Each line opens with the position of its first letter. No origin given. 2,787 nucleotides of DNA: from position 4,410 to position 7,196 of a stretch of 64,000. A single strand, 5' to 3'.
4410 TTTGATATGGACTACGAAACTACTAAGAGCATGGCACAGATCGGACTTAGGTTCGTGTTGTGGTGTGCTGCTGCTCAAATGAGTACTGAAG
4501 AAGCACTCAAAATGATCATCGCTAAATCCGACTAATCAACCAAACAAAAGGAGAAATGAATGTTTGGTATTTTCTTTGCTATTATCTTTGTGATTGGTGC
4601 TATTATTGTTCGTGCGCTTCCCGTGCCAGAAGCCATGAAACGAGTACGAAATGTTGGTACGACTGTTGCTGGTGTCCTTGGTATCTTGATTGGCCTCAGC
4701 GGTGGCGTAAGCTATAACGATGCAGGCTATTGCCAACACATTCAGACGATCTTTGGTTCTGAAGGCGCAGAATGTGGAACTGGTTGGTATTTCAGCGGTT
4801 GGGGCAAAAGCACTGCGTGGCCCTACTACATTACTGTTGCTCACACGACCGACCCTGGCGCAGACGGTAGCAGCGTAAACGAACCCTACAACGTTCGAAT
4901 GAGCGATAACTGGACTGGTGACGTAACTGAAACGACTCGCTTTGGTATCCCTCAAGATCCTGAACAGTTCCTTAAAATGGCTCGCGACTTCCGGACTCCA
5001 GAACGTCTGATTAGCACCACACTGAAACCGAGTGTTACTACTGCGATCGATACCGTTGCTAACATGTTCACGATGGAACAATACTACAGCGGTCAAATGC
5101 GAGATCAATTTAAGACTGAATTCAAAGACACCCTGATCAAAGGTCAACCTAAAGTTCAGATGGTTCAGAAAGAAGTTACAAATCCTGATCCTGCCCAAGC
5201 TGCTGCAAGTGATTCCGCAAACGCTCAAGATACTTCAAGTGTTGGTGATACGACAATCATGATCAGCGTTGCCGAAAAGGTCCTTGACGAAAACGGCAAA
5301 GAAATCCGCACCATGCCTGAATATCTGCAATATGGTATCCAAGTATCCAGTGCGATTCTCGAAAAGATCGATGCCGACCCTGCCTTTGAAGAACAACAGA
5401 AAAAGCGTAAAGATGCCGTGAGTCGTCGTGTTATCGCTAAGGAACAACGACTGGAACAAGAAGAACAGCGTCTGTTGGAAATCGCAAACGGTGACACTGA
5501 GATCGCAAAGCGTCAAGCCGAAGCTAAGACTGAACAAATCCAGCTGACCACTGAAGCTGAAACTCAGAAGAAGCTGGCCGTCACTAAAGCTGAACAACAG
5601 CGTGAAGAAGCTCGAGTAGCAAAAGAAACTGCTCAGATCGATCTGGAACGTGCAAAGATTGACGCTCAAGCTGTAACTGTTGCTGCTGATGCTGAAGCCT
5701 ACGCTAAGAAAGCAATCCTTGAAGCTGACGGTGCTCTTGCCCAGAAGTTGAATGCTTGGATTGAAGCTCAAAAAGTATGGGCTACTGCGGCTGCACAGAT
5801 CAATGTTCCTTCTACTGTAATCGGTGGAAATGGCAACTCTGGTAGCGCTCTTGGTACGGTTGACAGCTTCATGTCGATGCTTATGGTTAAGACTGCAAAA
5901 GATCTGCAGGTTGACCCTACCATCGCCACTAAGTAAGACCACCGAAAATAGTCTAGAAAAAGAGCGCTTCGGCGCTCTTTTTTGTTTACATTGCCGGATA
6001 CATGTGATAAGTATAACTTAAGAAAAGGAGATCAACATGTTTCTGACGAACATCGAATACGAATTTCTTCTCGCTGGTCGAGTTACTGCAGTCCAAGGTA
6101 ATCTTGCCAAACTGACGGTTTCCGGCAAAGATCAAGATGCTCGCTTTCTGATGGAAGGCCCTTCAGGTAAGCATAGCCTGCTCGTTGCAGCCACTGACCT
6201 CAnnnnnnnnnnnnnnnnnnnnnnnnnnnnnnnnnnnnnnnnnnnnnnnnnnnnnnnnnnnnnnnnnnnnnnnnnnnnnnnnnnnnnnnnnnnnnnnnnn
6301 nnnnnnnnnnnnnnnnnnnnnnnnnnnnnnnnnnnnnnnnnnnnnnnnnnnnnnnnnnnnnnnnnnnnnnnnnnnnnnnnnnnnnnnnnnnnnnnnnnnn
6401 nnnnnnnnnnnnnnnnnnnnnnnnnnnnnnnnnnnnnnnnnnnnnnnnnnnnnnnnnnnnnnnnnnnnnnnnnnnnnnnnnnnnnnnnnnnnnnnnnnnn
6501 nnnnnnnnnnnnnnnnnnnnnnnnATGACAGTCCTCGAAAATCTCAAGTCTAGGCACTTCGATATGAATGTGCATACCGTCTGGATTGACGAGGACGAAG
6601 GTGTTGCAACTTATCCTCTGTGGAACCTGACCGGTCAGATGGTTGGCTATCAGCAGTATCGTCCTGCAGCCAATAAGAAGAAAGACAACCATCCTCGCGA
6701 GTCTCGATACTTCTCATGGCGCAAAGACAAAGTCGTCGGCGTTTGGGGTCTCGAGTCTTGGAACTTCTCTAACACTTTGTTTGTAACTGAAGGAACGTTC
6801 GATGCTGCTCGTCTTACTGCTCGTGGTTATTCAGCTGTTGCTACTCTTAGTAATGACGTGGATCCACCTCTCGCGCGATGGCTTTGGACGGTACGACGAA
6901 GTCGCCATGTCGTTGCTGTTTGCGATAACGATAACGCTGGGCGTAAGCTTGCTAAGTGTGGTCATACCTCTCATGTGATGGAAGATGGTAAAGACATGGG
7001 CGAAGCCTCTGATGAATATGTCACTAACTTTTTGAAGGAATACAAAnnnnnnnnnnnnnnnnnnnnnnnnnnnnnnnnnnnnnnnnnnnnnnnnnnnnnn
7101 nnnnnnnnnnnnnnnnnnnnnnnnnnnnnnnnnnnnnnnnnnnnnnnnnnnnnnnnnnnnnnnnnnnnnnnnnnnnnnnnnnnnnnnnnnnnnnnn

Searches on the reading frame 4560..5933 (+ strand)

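Call 51: search_protein_families(library=pfam, proteins=[window:4560-5933:+], max_evalue=0.001)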
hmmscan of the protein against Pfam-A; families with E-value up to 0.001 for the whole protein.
window:4560-5933:+ (458 aa): 1 family
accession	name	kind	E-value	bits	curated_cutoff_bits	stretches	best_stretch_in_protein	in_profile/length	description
PF01145.31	Band_7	-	0.00058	20.4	23.6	0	106-301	49-175/176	SPFH domain / Band 7 family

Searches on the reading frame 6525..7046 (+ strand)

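Call 51: search_protein_families(library=pfam, proteins=[window:6525-7046:+], max_evalue=0.001)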
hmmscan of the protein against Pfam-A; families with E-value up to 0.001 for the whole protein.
window:6525-7046:+ (174 aa): 1 family
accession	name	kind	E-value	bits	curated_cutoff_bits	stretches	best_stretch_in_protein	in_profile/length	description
PF13155.12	Toprim_2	-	0.00019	22.2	22.1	1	86-144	1-60/88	Toprim-like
